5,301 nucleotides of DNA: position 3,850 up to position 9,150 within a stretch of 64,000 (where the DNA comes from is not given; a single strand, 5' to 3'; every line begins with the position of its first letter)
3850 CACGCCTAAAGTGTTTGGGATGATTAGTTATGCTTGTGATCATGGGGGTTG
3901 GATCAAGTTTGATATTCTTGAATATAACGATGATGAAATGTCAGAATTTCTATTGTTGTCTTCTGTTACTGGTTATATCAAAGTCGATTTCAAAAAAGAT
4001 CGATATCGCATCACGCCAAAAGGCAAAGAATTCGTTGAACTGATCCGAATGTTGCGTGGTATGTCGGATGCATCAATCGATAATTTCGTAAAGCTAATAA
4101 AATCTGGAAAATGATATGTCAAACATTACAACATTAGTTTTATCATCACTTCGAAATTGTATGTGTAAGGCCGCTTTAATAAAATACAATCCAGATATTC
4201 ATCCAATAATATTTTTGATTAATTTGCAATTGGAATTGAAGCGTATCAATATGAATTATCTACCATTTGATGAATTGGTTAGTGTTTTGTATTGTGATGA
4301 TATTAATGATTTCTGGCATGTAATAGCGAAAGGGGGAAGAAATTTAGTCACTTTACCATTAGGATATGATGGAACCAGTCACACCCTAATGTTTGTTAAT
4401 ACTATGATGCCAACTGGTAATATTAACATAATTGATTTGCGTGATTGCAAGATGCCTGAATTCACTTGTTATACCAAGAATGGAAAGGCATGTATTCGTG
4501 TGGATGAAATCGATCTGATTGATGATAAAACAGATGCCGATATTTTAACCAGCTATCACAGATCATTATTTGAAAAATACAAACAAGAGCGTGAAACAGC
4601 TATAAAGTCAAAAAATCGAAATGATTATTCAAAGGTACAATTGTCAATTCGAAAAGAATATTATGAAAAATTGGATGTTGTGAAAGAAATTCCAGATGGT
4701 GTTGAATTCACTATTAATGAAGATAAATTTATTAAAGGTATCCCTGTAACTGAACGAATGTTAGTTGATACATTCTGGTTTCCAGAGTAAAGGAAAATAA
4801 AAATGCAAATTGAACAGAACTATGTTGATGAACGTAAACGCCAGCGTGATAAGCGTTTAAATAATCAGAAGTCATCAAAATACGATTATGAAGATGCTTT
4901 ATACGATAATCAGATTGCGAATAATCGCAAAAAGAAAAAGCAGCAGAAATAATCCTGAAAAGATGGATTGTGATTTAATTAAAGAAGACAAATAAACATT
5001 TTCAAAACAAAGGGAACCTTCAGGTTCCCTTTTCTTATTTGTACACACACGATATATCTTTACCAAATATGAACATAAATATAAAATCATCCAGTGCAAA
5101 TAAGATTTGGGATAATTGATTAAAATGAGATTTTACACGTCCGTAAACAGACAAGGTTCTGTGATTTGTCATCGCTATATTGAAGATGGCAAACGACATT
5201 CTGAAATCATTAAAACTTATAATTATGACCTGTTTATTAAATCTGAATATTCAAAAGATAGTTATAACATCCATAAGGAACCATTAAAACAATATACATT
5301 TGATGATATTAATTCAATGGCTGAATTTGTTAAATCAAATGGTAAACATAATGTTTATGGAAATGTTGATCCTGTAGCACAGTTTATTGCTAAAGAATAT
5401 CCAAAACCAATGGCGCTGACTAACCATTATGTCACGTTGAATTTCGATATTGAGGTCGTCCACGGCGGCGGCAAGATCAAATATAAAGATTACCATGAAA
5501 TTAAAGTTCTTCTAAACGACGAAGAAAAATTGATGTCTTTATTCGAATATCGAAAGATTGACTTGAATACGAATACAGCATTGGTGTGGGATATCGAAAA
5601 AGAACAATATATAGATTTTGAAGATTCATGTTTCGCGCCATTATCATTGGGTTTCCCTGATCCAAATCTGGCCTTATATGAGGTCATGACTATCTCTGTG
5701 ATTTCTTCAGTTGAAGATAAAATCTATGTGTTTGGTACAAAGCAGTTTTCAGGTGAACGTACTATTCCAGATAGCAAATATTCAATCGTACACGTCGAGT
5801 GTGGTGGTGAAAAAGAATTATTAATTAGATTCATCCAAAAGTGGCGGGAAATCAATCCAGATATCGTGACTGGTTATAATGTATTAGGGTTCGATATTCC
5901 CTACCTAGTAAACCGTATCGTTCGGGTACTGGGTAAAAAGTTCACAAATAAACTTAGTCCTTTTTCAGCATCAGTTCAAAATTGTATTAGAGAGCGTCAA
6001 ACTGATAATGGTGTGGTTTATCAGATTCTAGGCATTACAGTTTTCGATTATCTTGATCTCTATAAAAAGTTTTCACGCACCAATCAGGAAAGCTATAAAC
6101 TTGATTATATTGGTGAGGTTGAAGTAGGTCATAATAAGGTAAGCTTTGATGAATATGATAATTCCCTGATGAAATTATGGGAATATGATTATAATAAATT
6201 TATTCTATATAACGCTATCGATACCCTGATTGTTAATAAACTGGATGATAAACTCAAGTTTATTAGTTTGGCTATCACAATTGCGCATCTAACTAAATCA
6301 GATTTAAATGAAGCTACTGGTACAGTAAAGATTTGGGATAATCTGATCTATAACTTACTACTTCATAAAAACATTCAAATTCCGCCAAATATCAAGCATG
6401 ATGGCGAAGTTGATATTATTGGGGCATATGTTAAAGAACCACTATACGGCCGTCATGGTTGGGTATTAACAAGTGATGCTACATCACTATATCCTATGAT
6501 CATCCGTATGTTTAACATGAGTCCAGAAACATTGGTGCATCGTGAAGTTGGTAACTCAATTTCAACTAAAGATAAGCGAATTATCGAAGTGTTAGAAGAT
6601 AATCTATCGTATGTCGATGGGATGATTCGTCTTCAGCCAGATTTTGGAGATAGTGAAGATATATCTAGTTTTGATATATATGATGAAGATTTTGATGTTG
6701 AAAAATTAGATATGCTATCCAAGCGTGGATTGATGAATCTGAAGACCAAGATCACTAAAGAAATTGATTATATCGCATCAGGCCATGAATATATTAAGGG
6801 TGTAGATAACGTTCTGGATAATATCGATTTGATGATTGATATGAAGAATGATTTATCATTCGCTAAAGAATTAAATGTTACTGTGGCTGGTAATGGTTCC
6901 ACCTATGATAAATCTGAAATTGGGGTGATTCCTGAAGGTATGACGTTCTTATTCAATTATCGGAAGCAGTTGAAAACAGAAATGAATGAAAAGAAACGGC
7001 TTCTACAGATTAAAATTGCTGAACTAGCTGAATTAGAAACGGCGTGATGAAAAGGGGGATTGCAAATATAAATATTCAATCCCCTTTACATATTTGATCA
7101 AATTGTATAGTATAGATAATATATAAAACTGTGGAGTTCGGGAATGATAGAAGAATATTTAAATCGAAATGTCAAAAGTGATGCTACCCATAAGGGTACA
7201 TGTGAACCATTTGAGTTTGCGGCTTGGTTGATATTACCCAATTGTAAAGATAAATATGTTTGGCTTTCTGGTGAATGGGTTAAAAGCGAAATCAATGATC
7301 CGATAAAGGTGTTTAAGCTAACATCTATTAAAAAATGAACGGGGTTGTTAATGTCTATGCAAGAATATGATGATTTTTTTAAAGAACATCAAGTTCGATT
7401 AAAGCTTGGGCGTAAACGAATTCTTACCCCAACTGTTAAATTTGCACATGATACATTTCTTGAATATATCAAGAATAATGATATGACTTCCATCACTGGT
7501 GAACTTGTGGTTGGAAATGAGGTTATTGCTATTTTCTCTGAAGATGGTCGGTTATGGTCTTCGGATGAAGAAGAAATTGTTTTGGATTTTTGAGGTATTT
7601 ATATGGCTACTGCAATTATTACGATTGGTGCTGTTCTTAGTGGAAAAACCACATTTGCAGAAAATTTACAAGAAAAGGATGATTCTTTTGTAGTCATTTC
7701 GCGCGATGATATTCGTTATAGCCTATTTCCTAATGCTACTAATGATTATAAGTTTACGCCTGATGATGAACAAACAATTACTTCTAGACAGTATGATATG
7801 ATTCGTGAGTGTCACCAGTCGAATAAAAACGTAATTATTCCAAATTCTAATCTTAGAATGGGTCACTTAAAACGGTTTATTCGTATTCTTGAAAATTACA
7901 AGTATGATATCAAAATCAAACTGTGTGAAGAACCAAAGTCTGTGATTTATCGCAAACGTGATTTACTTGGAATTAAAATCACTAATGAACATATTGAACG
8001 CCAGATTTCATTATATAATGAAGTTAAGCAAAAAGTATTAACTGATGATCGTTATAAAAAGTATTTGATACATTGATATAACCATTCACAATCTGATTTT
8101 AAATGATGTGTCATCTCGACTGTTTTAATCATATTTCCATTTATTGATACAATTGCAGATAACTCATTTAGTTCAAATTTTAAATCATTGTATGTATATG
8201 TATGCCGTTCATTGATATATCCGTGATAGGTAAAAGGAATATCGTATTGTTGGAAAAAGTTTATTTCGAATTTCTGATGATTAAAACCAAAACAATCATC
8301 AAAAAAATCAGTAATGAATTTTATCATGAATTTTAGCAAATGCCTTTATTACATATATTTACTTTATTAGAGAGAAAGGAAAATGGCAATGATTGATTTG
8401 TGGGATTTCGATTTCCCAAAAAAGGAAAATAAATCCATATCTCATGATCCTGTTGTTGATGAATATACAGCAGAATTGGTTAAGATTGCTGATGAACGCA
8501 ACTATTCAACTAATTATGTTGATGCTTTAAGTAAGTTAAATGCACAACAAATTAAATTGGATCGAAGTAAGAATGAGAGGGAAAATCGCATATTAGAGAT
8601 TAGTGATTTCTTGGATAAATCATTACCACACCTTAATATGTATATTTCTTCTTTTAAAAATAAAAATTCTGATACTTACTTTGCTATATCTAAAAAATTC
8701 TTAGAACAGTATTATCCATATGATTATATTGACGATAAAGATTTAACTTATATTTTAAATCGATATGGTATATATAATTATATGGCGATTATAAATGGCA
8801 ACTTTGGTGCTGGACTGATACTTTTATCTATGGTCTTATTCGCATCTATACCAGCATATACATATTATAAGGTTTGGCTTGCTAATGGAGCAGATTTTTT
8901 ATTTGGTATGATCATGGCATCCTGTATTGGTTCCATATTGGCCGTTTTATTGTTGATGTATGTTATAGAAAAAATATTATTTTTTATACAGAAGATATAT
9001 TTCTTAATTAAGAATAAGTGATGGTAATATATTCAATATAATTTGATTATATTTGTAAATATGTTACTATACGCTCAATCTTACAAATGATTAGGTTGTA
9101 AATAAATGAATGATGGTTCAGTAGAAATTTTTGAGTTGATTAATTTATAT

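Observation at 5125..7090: DNA polymerase gene ends after motif A at a terminator (split 43A/43B-type polymerase)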

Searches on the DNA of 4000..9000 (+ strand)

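Call 7: search_dna_similar(query=window:4000-9000:+, collection=phages, mode=near, max_rows=20)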
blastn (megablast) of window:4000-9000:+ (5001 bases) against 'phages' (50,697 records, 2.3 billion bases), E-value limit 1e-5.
No match.

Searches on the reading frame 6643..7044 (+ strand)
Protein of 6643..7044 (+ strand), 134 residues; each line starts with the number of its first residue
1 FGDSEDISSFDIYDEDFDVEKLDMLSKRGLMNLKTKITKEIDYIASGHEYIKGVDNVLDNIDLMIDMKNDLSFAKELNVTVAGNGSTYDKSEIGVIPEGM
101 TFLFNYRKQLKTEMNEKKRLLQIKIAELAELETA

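Call 69: search_protein_representatives(protein=window:6643-7044:+)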
Query: 134 residues. Proteins with E-value up to 0.001 (for the whole library): 22; up to 1e-10: 8; up to 1e-30: 2. The best 22 are listed.
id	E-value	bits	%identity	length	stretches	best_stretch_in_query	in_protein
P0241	1.9e-44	167.2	98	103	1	51-134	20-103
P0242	7.3e-32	126.5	57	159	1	14-132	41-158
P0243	1.8e-30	122.0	58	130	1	16-133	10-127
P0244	5.7e-27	110.7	53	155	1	29-132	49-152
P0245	6.8e-27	110.4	47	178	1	16-133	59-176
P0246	1.2e-24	103.2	50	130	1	18-128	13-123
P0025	7.7e-22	94.1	49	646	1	7-133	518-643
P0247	2.3e-20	89.4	72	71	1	67-133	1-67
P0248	3.9e-07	46.7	51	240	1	61-121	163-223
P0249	5.3e-07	46.2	49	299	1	57-119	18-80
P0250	8.0e-07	45.7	42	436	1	55-121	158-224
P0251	2.8e-06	43.9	47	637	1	56-127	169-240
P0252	5.5e-06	43.0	43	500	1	67-127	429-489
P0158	2.4e-05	40.9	41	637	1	54-121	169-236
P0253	1.3e-04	38.5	48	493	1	76-133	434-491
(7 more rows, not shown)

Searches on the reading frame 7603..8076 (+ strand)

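Call 48: search_protein_families(library=phrogs, proteins=[window:7603-8076:+], max_evalue=0.0001)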
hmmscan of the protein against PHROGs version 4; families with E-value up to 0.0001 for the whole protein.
window:7603-8076:+ (157 aa): 3 families
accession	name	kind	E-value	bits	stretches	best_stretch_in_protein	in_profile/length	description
phrog_505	-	other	4e-27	96.4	1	1-147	1-149/295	polynucleotide kinase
phrog_2071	-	other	1.5e-09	39.1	1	2-104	16-113/282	ATPase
phrog_6931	-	unknown function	1.5e-06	28.6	1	4-109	187-297/343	-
